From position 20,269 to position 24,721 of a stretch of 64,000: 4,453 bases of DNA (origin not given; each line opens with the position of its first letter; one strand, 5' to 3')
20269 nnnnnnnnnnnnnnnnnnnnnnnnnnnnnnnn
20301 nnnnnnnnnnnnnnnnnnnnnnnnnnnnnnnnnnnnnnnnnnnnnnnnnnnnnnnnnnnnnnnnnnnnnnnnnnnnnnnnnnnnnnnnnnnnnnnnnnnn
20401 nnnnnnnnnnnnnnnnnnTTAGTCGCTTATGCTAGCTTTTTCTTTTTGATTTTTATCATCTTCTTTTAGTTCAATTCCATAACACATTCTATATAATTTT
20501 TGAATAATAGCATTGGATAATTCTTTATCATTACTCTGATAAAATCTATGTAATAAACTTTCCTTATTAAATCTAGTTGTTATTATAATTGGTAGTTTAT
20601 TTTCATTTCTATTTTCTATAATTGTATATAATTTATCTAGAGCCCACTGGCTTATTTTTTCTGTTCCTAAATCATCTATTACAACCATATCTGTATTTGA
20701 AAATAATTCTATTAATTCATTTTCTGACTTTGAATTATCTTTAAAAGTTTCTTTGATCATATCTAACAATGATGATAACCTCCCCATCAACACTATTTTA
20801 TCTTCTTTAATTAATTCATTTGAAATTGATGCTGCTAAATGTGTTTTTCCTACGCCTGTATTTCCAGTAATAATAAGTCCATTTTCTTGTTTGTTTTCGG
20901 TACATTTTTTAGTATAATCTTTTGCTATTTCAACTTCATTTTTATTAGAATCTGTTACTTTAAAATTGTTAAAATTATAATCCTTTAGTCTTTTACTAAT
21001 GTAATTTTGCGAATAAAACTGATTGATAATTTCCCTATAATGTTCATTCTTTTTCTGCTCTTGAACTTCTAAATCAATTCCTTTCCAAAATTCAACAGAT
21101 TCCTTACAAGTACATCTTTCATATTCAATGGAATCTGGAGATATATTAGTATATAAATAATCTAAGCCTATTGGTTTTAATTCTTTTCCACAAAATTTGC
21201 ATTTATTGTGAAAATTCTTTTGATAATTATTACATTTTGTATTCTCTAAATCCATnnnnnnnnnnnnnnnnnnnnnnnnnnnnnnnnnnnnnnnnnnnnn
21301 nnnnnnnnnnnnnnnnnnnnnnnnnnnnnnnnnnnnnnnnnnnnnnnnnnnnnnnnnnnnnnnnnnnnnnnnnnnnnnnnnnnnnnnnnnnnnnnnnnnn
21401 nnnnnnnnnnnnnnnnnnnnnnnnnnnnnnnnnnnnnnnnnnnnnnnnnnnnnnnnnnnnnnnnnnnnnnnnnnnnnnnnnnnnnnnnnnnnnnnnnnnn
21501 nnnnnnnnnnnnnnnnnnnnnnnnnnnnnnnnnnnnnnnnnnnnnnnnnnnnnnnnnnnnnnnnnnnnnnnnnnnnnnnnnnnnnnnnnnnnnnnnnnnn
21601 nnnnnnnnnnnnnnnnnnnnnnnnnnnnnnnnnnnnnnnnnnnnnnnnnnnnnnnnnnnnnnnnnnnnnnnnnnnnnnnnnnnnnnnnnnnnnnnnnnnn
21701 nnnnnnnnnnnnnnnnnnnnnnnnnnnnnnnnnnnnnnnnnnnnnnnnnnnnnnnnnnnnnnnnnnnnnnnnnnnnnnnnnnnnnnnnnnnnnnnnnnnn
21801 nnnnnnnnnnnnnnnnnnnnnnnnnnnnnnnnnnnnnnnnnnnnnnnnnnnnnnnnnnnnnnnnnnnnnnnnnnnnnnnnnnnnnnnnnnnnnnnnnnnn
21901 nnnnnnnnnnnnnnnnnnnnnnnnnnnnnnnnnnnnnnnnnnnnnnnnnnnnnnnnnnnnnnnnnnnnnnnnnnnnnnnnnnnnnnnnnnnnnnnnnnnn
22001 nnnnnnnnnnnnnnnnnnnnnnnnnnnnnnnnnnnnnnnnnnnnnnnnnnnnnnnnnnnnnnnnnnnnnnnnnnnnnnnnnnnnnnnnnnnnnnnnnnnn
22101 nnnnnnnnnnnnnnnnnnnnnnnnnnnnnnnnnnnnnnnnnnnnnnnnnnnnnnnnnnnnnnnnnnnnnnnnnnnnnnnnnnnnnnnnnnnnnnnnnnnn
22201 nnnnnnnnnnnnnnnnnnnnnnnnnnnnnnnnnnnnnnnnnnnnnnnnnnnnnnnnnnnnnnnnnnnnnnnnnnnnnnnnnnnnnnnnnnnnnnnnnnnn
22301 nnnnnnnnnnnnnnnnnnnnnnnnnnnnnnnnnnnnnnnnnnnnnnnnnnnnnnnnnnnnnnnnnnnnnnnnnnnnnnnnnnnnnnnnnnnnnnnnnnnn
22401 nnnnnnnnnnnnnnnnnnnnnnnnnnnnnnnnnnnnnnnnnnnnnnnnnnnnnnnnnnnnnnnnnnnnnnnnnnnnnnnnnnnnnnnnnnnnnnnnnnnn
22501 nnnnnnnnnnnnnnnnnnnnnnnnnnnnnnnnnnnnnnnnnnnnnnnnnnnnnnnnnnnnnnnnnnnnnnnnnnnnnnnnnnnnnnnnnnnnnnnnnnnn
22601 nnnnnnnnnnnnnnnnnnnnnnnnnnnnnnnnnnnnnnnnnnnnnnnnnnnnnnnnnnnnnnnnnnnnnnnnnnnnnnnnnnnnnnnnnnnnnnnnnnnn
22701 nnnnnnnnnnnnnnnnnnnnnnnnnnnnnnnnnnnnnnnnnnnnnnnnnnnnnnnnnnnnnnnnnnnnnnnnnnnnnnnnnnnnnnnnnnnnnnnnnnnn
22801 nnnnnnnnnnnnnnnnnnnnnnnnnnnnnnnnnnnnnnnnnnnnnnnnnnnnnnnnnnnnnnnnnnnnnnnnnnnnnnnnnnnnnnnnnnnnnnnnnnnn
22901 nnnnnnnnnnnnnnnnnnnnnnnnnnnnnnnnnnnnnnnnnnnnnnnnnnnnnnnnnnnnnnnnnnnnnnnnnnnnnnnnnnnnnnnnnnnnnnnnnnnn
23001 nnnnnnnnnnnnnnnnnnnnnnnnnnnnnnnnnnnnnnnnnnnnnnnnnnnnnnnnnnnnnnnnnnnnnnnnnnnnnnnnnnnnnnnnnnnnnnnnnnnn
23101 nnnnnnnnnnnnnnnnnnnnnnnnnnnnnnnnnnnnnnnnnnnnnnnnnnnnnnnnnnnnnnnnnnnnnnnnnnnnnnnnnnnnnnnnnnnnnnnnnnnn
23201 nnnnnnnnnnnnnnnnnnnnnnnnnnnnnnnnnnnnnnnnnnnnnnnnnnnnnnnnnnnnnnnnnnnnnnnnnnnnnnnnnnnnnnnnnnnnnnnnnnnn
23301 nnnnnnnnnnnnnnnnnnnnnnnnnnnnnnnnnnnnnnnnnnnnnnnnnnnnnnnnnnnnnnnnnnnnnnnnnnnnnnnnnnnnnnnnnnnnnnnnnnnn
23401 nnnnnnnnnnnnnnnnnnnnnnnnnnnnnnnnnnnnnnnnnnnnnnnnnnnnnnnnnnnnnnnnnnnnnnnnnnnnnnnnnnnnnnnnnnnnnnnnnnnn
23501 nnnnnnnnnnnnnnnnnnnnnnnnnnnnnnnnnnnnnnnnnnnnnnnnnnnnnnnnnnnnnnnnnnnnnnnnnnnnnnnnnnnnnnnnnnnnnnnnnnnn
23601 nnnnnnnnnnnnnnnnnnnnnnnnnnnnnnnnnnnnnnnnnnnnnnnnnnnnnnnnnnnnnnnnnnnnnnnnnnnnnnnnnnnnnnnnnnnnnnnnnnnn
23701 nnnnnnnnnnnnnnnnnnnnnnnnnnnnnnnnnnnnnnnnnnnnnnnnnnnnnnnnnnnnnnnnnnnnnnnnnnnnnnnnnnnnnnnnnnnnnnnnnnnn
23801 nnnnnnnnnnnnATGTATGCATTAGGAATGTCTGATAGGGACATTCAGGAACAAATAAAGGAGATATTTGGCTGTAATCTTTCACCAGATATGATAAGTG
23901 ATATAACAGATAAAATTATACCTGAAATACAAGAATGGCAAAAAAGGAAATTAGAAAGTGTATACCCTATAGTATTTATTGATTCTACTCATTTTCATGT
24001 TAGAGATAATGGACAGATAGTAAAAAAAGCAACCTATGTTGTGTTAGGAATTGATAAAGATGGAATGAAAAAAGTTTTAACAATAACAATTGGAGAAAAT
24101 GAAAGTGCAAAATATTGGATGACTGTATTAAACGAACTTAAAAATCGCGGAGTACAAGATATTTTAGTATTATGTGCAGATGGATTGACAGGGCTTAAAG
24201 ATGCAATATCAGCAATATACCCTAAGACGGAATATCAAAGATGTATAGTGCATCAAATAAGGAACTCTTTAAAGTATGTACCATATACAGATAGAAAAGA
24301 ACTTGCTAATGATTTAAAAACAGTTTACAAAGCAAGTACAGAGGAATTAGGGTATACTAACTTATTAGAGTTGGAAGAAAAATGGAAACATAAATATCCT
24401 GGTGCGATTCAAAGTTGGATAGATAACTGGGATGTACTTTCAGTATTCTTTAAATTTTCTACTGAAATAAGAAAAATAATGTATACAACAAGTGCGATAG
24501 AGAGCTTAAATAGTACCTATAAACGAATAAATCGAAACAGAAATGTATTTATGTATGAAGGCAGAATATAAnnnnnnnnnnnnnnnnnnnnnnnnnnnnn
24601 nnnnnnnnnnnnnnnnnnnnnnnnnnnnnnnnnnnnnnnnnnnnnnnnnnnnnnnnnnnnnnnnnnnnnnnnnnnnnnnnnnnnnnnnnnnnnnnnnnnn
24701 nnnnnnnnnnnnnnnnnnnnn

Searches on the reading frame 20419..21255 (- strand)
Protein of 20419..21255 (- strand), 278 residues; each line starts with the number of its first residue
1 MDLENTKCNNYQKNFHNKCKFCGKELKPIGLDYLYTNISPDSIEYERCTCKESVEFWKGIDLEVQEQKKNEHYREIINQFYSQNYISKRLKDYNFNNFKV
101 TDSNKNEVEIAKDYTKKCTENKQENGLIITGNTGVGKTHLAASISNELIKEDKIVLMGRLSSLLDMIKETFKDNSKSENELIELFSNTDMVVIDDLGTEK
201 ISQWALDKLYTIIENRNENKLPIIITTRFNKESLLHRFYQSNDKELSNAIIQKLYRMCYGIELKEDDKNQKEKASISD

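Call 35: search_protein_families(library=ncbifam, proteins=[window:20419-21255:-], max_evalue=0.001)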
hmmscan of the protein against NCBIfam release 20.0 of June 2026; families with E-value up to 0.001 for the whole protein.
window:20419-21255:- (278 aa): 15 families
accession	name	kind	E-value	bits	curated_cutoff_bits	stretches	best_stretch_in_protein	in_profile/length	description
NF005992.0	PRK08116.1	subfamily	1.1e-48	165.8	189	1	9-272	9-255/269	hypothetical protein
NF005304.0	PRK06835.1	equivalog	5.3e-26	91.5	215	1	74-239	120-298/330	ATP-binding protein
NF006505.0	PRK08939.1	equivalog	2e-25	89.7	228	1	66-245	97-276/306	primosomal protein DnaI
NF005931.1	PRK07952.1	equivalog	1.8e-21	76.8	357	1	74-234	50-210/246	replicative helicase loader DnaC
NF038214.1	IS21_help_AAA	equivalog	3.3e-21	76.1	200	1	122-265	88-225/232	IS21-like element helper ATPase IstB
NF001154.0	PRK00149.3-3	equivalog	2.6e-19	69.6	410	1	67-228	93-256/462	chromosomal replication initiator protein DnaA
NF009043.0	PRK12377.1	subfamily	1.2e-16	61.1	389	1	77-236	55-212/248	ATP-binding protein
NF005378.0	PRK06921.1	subfamily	4.2e-16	58.8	207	1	39-236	27-231/266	hypothetical protein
TIGR00362.1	DnaA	equivalog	4.2e-15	55.7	343.9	1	67-226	82-239/437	chromosomal replication initiator protein DnaA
NF006616.1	PRK09183.1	subfamily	4.9e-09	35.8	300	1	62-273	45-245/253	IS21-like element helper ATPase IstB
NF005098.0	PRK06526.1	subfamily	7.1e-07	28.9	296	1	88-272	79-251/266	transposase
NF006038.0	PRK08181.1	subfamily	1e-06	28.3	317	1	124-227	107-207/271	transposase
TIGR03420.1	DnaA_homol_Hda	equivalog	1.2e-06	28.3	194.8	1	92-227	11-130/226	DnaA regulatory inactivator Hda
NF040713.1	ZapE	equivalog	0.00017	21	140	0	83-152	17-80/344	cell division protein ZapE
NF010248.0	PRK13695.1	equivalog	0.00026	20.8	156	0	127-155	6-34/180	NTPase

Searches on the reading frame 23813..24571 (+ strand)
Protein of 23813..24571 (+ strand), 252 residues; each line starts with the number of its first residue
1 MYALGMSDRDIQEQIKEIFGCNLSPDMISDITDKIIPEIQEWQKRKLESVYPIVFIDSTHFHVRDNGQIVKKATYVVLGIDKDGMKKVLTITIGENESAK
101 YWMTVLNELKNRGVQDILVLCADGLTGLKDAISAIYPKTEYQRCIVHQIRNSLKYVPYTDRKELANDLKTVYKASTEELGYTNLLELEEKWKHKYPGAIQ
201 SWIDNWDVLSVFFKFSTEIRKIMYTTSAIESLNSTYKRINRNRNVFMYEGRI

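Call 35: search_protein_families(library=ncbifam, proteins=[window:23813-24571:+], max_evalue=0.001)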
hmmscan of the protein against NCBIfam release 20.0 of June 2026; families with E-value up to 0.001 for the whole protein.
window:23813-24571:+ (252 aa): 3 families
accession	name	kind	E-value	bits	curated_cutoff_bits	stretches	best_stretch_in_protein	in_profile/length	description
NF033543.2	transpos_IS256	equivalog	2.7e-94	315.9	150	1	1-247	71-321/338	IS256 family transposase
NF041731.2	transpos_ISH6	equivalog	2.2e-13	49.8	240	1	4-165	126-284/414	ISH6 family transposase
NF033544.1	transpos_IS1249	exception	1.3e-12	47.6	300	1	45-248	87-269/382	IS1249 family transposase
